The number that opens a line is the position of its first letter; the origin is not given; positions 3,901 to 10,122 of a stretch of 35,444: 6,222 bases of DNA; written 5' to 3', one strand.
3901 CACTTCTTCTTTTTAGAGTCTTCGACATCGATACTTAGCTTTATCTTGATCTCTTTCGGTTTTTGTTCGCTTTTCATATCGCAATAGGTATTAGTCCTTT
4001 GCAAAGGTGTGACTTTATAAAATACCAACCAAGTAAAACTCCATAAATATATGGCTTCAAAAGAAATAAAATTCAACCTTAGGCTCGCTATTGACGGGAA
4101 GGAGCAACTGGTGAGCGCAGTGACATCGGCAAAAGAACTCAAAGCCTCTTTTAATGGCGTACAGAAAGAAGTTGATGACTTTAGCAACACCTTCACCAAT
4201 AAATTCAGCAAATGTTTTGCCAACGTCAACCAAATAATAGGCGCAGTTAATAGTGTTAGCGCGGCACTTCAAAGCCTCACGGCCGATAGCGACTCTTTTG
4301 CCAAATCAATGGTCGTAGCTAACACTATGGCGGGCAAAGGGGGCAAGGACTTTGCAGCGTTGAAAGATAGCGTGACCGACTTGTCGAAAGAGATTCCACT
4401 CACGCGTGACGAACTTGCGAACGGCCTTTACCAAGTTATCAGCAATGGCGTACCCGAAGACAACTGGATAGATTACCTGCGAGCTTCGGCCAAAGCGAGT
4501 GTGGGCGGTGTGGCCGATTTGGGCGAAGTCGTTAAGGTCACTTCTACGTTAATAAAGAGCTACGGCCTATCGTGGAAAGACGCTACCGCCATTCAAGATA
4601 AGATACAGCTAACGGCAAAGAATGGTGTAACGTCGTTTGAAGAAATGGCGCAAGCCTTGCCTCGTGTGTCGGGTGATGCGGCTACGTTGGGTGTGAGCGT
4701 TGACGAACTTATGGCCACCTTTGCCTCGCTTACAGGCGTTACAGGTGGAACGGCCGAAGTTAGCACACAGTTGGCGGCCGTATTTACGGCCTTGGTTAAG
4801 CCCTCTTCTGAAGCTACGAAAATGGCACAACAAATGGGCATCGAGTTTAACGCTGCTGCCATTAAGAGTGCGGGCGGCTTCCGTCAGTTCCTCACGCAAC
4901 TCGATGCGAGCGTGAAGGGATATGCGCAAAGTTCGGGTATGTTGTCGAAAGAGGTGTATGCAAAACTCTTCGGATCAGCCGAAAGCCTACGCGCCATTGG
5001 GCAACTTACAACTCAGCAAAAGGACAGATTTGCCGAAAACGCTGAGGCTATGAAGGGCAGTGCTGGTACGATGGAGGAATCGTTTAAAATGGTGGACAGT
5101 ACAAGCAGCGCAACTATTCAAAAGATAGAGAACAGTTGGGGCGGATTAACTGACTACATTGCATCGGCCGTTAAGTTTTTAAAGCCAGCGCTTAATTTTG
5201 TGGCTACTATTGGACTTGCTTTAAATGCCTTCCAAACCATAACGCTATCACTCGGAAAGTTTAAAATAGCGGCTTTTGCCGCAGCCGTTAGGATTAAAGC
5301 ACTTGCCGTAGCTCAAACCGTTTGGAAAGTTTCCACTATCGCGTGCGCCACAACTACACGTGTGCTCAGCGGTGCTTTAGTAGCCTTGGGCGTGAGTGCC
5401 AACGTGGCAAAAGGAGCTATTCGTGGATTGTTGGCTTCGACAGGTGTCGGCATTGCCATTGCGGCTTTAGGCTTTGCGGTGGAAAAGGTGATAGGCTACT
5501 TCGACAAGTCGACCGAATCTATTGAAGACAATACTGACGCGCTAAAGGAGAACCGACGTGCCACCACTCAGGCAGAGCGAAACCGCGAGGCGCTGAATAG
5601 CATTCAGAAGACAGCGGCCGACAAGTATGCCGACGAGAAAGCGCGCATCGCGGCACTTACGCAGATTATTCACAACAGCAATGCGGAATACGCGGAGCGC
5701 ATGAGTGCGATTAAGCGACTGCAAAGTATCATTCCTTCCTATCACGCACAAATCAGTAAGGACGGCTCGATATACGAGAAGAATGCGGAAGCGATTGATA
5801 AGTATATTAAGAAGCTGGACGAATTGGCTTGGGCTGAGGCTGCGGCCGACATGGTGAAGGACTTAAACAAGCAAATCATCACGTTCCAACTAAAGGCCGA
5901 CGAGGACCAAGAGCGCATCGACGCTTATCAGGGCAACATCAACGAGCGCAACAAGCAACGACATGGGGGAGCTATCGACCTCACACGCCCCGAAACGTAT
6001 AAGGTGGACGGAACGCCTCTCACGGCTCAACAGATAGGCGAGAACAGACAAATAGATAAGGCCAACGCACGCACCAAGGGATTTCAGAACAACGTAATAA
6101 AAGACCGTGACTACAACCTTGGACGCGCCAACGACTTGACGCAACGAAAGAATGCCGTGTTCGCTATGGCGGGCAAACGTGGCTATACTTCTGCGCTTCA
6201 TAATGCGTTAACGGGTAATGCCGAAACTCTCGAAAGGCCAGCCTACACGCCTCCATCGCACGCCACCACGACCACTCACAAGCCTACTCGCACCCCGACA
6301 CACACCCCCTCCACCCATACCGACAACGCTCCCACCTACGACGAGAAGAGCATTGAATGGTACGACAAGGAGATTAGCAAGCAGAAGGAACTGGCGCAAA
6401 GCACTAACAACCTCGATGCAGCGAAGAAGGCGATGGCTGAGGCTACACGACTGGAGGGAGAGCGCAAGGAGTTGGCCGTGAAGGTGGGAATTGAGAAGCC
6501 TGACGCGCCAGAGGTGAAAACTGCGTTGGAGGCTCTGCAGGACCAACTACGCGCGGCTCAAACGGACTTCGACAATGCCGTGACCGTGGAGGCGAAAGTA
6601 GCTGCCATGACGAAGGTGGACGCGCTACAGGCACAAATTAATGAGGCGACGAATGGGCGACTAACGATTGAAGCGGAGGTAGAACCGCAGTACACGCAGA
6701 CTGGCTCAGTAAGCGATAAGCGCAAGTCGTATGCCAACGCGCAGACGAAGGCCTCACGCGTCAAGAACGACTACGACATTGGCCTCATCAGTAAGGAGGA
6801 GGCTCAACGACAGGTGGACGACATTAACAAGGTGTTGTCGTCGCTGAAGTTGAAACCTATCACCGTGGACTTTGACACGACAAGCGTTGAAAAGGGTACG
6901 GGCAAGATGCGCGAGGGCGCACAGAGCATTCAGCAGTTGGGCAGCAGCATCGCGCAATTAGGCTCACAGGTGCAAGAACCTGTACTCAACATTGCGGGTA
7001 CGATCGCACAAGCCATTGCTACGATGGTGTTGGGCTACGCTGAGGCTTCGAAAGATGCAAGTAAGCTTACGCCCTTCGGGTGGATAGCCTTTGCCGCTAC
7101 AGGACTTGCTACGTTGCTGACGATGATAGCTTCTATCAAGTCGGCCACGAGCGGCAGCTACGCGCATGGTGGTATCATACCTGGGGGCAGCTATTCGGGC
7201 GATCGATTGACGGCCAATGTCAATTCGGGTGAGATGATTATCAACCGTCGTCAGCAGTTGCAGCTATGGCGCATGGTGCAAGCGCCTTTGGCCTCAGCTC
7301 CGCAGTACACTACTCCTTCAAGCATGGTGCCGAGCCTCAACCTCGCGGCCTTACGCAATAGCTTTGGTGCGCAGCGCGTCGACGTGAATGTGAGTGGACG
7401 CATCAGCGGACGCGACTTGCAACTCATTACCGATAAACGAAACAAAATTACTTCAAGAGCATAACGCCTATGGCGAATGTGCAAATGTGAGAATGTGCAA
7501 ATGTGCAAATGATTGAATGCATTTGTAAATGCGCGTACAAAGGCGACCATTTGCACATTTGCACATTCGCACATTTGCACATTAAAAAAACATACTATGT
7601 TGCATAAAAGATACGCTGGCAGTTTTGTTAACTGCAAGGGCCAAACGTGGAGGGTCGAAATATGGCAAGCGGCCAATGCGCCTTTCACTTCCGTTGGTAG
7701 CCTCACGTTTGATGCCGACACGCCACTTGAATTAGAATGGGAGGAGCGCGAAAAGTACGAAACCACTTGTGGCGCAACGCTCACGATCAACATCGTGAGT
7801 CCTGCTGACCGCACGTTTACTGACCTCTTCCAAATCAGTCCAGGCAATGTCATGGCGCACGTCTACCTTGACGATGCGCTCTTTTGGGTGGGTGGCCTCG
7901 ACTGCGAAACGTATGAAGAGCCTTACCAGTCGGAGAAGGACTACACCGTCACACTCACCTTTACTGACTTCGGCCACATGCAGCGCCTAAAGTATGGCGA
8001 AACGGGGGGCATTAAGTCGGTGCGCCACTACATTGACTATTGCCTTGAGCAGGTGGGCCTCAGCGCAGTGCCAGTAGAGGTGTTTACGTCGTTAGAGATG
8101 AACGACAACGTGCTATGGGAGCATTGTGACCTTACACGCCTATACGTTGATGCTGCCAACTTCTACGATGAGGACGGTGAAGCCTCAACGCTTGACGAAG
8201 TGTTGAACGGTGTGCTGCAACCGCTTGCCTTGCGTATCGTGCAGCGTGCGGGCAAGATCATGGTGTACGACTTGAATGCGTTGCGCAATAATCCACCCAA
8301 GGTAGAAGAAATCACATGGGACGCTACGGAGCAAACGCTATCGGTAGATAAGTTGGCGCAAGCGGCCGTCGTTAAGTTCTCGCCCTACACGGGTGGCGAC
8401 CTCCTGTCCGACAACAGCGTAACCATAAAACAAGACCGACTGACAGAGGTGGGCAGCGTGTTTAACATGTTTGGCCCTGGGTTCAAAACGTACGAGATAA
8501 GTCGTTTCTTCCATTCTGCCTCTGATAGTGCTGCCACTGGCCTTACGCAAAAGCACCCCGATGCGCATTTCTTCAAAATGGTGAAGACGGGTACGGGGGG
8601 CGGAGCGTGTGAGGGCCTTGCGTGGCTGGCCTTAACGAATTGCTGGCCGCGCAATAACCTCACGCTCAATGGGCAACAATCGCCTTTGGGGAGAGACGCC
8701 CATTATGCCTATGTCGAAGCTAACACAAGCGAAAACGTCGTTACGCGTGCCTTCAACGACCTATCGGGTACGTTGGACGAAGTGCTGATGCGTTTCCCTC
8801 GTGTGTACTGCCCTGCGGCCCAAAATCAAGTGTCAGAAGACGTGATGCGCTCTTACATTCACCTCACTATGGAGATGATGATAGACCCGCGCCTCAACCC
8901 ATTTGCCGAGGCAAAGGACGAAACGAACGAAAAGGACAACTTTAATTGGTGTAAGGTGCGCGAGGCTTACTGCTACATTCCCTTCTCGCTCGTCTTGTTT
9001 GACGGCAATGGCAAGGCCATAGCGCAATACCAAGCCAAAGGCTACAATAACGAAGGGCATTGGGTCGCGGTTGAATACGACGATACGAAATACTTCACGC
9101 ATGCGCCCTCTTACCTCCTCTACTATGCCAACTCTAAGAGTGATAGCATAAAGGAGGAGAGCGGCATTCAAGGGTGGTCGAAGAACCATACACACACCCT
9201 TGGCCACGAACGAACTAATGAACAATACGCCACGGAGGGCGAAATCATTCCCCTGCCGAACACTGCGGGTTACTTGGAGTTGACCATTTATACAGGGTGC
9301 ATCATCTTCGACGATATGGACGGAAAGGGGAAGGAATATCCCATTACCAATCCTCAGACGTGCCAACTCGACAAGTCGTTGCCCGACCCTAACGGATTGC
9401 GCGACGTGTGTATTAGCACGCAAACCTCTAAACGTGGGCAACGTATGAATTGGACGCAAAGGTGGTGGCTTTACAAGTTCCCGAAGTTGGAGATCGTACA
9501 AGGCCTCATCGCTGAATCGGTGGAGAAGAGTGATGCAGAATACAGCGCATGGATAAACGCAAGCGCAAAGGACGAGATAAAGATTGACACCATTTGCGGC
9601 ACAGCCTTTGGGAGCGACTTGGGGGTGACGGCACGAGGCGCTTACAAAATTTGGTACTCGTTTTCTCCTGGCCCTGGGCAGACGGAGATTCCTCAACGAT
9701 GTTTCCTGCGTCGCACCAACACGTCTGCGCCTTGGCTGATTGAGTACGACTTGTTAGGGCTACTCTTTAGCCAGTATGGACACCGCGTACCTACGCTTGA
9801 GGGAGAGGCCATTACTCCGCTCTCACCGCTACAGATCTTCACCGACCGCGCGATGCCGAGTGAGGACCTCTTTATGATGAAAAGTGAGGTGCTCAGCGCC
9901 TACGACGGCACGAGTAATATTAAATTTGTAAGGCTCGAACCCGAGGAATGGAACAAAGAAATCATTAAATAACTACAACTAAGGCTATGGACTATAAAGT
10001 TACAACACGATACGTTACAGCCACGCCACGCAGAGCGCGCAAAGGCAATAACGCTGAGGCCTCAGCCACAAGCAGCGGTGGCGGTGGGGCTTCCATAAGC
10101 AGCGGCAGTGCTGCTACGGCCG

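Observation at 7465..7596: The asymmetric core of the main-family elements occurs in both orientations between its inverted arms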

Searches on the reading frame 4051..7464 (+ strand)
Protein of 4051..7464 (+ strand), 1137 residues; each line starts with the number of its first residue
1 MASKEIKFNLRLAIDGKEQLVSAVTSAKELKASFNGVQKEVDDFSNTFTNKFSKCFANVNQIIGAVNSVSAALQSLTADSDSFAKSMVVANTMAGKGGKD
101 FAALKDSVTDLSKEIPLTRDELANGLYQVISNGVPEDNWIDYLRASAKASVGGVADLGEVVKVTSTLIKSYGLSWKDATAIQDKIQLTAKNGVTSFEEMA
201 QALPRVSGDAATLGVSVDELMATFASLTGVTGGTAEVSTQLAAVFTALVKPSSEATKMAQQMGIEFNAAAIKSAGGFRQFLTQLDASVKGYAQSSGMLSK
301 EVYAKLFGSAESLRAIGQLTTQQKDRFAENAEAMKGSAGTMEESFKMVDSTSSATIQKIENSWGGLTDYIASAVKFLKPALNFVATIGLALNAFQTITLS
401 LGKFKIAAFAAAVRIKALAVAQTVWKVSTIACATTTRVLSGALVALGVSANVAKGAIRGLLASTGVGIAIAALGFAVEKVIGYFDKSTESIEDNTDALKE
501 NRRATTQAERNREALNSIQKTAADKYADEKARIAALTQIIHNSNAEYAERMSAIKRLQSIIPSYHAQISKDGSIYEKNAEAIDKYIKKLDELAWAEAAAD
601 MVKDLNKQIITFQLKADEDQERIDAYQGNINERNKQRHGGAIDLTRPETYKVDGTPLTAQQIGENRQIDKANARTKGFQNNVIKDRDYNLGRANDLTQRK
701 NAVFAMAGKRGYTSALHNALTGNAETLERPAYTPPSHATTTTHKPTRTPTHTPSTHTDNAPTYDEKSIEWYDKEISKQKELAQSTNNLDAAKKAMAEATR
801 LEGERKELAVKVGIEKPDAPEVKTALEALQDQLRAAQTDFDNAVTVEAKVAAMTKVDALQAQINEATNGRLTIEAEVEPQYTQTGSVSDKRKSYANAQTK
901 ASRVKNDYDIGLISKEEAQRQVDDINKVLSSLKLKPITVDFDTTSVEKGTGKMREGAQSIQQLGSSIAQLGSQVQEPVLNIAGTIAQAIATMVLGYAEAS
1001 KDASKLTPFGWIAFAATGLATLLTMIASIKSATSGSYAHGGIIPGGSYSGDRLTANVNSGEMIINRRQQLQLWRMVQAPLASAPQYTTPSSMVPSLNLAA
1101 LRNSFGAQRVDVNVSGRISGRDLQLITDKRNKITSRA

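Call 8: search_protein_families(library=phrogs, proteins=[window:4051-7464:+], max_evalue=0.001)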
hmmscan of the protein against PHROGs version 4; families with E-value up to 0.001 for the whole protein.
window:4051-7464:+ (1137 aa): 17 families
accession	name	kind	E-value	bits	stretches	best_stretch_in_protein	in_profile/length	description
phrog_991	-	tail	9.3e-36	123.9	1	27-502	222-706/1966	tail length tape measure protein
phrog_28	-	tail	8e-32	111.8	1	29-1000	211-1179/1228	tail length tape measure protein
phrog_1533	-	tail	8e-31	107.5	1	19-480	184-665/1688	tail length tape measure protein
phrog_1272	-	tail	5.7e-25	88.3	1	19-475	190-664/1606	tail length tape measure protein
phrog_4704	-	tail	6.2e-23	82.3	1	68-404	207-535/625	tail length tape measure protein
phrog_23013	-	tail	1.7e-21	76.7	1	65-493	119-540/1379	tail length tape measure protein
phrog_36688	-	tail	1e-20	73.9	1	13-381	13-368/1600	tail length tape measure protein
phrog_4211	-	tail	7e-19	67.4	1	364-661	906-1194/2625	tail length tape measure protein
phrog_167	-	tail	5.6e-18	65.1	1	20-482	213-715/1555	tail length tape measure protein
phrog_14441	-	tail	2.1e-16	61.4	1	28-230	22-228/241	tail length tape measure protein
phrog_5493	-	tail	3e-15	56.6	1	27-343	13-328/1102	tail length tape measure protein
phrog_9696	-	tail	2.8e-13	49.6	1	55-553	56-505/1415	tail length tape measure protein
phrog_5218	-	unknown function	2.7e-12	46.6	1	17-636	165-810/1599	-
phrog_794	-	tail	4.5e-11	43.2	1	20-531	104-642/763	tail length tape measure protein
phrog_24676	-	tail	8.7e-10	38.7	1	981-1078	456-549/587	tail length tape measure protein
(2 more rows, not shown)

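Call 9: search_protein_families(library=pfam, proteins=[window:4051-7464:+], max_evalue=0.001)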
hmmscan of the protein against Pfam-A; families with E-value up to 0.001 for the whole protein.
window:4051-7464:+ (1137 aa): 1 family
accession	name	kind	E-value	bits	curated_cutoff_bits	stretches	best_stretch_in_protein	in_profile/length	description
PF10145.14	PhageMin_Tail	-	3.5e-32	112.3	33.2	1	106-294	2-190/201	Phage-related minor tail protein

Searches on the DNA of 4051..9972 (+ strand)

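Call 5: search_dna_similar(query=window:4051-9972:+, collection=phages, mode=near, max_rows=20)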
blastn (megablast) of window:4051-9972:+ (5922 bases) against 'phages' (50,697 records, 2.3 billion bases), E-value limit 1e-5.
No match.
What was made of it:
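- Tried and rejected: Megablast of 6 kb of the window against GenBank phages found no match (call 5).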
